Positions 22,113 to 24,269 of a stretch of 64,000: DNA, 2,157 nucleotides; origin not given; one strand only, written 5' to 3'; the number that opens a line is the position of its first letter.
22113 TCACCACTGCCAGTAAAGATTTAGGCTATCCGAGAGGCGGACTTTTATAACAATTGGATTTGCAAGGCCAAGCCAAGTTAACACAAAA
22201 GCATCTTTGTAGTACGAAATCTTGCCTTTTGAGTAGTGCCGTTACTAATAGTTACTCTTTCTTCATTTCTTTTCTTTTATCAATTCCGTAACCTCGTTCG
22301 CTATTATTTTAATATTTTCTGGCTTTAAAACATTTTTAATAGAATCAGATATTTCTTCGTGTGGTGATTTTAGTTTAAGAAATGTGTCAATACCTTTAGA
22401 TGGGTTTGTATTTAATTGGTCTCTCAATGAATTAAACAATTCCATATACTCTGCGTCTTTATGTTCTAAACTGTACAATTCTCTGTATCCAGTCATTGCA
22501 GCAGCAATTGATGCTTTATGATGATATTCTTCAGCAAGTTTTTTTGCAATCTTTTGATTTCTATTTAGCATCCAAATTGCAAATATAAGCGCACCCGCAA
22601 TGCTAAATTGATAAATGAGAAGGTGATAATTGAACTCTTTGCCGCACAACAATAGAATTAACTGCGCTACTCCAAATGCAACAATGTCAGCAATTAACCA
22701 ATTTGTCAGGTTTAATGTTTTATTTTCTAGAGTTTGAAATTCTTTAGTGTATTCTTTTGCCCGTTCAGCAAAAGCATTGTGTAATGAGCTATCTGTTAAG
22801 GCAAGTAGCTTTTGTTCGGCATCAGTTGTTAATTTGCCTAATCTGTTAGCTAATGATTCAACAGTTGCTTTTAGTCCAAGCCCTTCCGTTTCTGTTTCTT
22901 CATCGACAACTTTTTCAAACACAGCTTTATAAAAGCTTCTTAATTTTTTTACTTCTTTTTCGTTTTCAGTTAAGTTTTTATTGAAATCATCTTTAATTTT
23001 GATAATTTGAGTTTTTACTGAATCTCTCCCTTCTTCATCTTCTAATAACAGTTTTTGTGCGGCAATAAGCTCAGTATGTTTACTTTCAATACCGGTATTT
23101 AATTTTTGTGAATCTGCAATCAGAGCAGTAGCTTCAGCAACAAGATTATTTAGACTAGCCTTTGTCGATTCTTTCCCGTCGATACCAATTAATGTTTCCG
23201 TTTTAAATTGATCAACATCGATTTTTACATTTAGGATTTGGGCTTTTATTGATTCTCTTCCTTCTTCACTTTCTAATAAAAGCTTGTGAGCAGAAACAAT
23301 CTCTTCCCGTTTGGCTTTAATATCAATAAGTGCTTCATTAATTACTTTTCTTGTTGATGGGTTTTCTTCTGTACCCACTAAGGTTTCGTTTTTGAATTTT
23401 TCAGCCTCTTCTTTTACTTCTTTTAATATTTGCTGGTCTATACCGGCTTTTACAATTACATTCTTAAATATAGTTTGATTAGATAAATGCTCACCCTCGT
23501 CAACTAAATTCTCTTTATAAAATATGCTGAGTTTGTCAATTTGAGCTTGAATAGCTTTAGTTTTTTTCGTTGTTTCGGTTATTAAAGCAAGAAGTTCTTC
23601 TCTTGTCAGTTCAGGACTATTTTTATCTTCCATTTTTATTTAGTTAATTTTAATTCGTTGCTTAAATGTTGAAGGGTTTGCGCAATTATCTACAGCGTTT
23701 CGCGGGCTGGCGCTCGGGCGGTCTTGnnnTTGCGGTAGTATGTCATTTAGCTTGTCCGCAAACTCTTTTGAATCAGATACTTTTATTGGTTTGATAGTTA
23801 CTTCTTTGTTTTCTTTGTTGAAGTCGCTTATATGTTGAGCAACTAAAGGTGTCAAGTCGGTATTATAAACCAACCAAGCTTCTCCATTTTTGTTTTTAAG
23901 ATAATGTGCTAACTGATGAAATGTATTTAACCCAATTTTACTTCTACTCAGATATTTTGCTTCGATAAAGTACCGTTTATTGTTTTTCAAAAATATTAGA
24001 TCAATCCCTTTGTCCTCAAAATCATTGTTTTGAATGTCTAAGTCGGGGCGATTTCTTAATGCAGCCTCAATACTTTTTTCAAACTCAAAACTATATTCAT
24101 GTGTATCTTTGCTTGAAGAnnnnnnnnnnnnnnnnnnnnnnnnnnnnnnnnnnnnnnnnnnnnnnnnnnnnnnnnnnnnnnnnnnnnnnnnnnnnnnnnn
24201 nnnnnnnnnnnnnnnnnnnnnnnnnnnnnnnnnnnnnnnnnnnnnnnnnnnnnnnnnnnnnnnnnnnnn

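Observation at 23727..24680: Island gene B: membrane-anchored protein with a PD-(D/E)xK-like C-terminal domain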

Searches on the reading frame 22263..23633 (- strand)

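Call 3: search_protein_families(library=pfam, proteins=[window:22263-23633:-], max_evalue=1)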
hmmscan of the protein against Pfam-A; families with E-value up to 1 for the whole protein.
window:22263-23633:- (456 aa): 5 families
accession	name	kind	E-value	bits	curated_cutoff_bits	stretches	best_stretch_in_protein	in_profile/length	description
PF01027.25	Bax1-I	-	0.062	13.5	34.1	1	304-384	119-194/207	Inhibitor of apoptosis-promoting Bax1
PF02574.22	S-methyl_trans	-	0.087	13.1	22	1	355-419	73-140/283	Homocysteine S-methyltransferase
PF11871.13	DUF3391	-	0.3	12.1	27.8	1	115-198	29-113/136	Domain of unknown function (DUF3391)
PF11155.13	DUF2935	-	0.32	12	24.4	1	285-399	29-80/121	Domain of unknown function (DUF2935)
PF05524.18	PEP-utilisers_N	-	0.5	11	24.4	0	97-138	54-93/121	PEP-utilising enzyme, N-terminal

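Call 4: search_protein_families(library=padloc, proteins=[window:22263-23633:-], max_evalue=1)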
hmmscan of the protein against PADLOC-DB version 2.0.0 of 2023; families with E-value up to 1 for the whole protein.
window:22263-23633:- (456 aa): 0 families

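Call 5: search_protein_families(library=ncbifam, proteins=[window:22263-23633:-], max_evalue=1)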
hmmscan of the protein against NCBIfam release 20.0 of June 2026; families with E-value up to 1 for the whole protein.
window:22263-23633:- (456 aa): 2 families
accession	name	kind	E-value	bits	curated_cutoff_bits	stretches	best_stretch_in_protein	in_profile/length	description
NF049893.1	spr0155_permease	equivalog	0.042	14.1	120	1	257-381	16-140/165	ABC transporter permease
NF033741.1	NlpC_p60_RipA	exception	0.26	10.3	625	1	94-190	54-154/457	NlpC/P60 family peptidoglycan endopeptidase RipA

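Call 74: search_protein_families(library=phrogs, proteins=[window:22263-23633:-], max_evalue=0.01)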
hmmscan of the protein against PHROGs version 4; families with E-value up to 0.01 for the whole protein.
window:22263-23633:- (456 aa): 1 family
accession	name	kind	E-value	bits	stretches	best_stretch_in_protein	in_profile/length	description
phrog_34659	-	unknown function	4.5e-05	23.6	1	337-413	295-370/433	-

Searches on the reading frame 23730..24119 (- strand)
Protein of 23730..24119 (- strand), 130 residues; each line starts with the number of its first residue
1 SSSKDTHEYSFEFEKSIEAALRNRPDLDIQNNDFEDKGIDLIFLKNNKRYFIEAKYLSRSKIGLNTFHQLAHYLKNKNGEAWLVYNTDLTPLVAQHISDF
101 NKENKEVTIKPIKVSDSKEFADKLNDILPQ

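Call 83: search_solved_structures(query=A5, max_evalue=10, show_alignments=3)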
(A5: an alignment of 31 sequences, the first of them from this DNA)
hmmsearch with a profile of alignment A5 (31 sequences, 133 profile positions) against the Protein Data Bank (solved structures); distinct sequences matched with E-value up to 10: 27.
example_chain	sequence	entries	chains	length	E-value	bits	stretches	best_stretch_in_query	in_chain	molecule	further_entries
2l82_A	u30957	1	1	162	4.2e-05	26.5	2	68-130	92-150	DESIGNED PROTEIN OR32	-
3h0g_E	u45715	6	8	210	0.0011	21.9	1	46-102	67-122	DNA-directed RNA polymerases I, II, and III subunit RPABC1 | RNA polymerase II subunit Rpb5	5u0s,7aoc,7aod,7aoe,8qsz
4da2_A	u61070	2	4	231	0.016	18.1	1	7-58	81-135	Sugar fermentation stimulation protein homolog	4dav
2l69_A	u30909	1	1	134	0.032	17.2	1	69-131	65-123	Rossmann 2x3 fold protein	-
8bao_A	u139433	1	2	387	0.04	16.9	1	31-100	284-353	DUF1887 family protein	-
5x4z_E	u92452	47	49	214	0.041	16.8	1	62-98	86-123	RNA polymerase subunit ABC27, common to RNA polymerases I, II, and III | DNA-directed RNA polymerases I, II, and III subunit RPABC1 | RNA polymerase subunit ABC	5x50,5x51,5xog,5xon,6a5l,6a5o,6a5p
4tkd_A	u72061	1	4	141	0.049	16.6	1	13-84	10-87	Holliday junction resolvase Hjc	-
1y88_A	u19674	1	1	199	0.058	16.3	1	16-97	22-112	Hypothetical protein AF1548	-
8gy8_A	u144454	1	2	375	0.076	15.9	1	9-90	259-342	Putative translation initiation factor (IF-2 homolog)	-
3a0t_A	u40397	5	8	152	0.085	15.8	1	20-80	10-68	Sensor protein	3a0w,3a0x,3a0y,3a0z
1ob8_A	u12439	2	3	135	0.14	15.1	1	32-79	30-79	HOLLIDAY-JUNCTION RESOLVASE | HOLLIDAY JUNCTION RESOLVASE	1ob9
2eo0_A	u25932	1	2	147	0.34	13.9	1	13-84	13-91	Hypothetical protein ST1444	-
5fmf_E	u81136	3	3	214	0.37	13.7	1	62-98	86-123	DNA-DIRECTED RNA POLYMERASES I, II, AND III SUBUNIT RPABC1, RPB5 | DNA-directed RNA polymerases I, II, and III subunit RPABC1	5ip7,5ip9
1dzf_A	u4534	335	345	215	0.37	13.7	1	62-98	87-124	DNA-DIRECTED RNA POLYMERASES I, II, AND III SUBUNIT RPABC 1 | DNA-DIRECTED RNA POLYMERASE II 27KD POLYPEPTIDE | DNA-directed RNA polymerase II, chain RPB5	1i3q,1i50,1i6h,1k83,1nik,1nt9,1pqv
8snb_4J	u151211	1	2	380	0.4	13.6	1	56-107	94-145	Nucleoside diphosphate kinase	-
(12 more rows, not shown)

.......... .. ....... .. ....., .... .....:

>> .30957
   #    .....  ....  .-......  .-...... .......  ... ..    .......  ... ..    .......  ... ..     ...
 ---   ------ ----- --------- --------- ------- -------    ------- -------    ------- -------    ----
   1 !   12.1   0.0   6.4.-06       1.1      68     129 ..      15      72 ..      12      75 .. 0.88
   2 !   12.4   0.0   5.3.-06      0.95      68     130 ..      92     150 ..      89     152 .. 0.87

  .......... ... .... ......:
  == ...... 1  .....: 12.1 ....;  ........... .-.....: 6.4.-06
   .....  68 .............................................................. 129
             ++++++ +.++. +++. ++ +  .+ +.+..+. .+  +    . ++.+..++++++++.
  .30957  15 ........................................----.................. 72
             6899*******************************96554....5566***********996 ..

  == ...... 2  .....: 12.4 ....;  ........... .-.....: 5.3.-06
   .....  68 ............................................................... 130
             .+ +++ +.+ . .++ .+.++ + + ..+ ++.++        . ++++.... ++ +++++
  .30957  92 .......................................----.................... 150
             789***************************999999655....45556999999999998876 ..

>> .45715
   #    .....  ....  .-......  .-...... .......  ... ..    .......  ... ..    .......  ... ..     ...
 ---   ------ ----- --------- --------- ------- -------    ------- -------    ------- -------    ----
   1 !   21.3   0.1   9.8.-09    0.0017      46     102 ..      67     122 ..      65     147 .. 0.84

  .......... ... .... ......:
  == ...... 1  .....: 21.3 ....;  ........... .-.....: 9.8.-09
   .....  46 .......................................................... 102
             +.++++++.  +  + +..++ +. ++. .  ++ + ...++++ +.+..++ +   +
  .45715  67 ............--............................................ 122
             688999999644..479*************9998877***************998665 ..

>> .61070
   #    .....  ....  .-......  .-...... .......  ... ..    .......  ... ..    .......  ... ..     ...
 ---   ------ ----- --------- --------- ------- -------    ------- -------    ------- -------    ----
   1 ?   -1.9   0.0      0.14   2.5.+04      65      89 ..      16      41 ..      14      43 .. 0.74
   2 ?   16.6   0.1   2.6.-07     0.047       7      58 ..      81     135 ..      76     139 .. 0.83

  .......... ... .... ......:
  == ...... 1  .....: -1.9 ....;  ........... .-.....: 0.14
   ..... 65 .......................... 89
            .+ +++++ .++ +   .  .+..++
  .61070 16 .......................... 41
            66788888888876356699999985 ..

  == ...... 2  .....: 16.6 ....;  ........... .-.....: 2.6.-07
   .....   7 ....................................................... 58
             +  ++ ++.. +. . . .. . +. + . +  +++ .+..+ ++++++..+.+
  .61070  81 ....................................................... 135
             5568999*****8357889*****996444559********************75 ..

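Call 90: predict_structure(alignment_id=A5)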
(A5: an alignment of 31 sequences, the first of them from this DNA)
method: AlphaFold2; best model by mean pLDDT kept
length: 130 residues; sequences in the alignment: 31
mean_pLDDT: 93.3   pTM: 0.87
mean pLDDT of the five models: 93.3, 92.8, 92.7, 92.4, 92.3
residues with pLDDT >= 90: 112; 70-90: 12; 50-70: 6; < 50: 0
segments of 3 or more residues with pLDDT < 50: none
pLDDT, mean of each block of 10 residues (from residue 1): 76 95 96 79 97 96 96 96 98 98 98 95 93
secondary structure, 60 per line:
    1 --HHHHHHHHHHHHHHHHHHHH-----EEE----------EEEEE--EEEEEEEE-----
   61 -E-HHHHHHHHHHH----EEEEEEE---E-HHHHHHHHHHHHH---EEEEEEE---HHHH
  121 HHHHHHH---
elements in order: H3-22 E28-30 E41-45 E48-55 H64-74 E79-85 H91-103 E107-113 H117-127

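Call 93: fold_search(model_id=the predicted structure, library=pdb)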
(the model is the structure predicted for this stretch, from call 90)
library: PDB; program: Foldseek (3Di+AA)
matches with E <= 10: 983; with E <= 0.001: 2
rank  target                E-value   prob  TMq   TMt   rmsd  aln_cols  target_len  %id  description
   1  8z4i_A                3.7e-04  1.00  0.45  0.18   4.4        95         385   17  crystal structure of Cdn1 in complex with cA3 (released 2026-02-04)
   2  7eu0_E                7.7e-04  1.00  0.48  0.34   5.3       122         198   20  The cryo-EM structure of A. thaliana Pol IV-RDR2 backtracked complex (released 2021-12-29)
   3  8q3b_E                1.9e-03  1.00  0.58  0.39   4.2       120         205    9  The closed state of the ASFV apo-RNA polymerase (released 2024-02-14)
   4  4f0p_A                2.9e-03  1.00  0.52  0.19   5.5       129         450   12  MspJI Restriction Endonuclease - P31 Form (released 2012-08-08)
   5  4f0p_B                3.1e-03  1.00  0.51  0.17   4.8       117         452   14  MspJI Restriction Endonuclease - P31 Form (released 2012-08-08)
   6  4f0q_D                3.8e-03  1.00  0.53  0.19   5.3       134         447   12  MspJI Restriction Endonuclease - P21 Form (released 2012-08-08)
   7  4f0p_C                4.0e-03  1.00  0.52  0.19   5.5       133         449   12  MspJI Restriction Endonuclease - P31 Form (released 2012-08-08)
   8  7eu1_E                4.3e-03  0.99  0.49  0.34   5.5       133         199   20  The cryo-EM structure of A. thaliana Pol IV-RDR2 holoenzyme (released 2021-12-29)
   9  4oc8_A                6.9e-03  0.98  0.47  0.19   7.8       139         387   14  DNA modification-dependent restriction endonuclease AspBHI (released 2014-03-19)
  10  6p4o_B                1.2e-02  0.84  0.32  0.11   7.4        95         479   15  Complex of XPB helicase with Bax1 endonuclease from Sulfurisphaera tokodaii at 3.15 Angstroms resolution (released 2020-06-03)
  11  2inb                  1.4e-02  0.97  0.47  0.48   4.3       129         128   14  Crystal structure of an XisH family protein (ZP_00107633.1) from Nostoc punctiforme PCC 73102 at 1.60 A resolution (released 2006-10-24)
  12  7bdv_B                1.7e-02  0.99  0.58  0.25   4.5       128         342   17  Structure of Can2 from Sulfobacillus thermosulfidooxidans in complex with cyclic tetra-adenylate (cA4) (released 2021-03-03)
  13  6p4o_D                2.0e-02  0.89  0.42  0.15   7.7       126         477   13  Complex of XPB helicase with Bax1 endonuclease from Sulfurisphaera tokodaii at 3.15 Angstroms resolution (released 2020-06-03)
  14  9f9l_A                2.3e-02  0.85  0.38  0.28   6.2       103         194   14  Crystal structure of MUS81-EME1 bound by compound 16. (released 2024-07-03)
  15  9bgk_F                2.6e-02  0.97  0.43  0.06   3.2        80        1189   12  Structure of V.cholera DdmDE (2D:1E) in complex with DNA (released 2024-10-23)
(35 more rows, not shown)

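Call 94: find_homologous_proteins(query=A5, max_evalue=0.001)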
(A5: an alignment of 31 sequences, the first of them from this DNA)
Query A5 (31 sequences) (130 aa, profile of the alignment): 2 proteins with E <= 0.001 among 1743 candidates.
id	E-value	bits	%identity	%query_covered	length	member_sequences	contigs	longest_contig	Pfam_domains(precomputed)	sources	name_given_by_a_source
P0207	1.6e-25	107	22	60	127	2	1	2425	-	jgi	jgi:hypothetical protein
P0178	6.2e-22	96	-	-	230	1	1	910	-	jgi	-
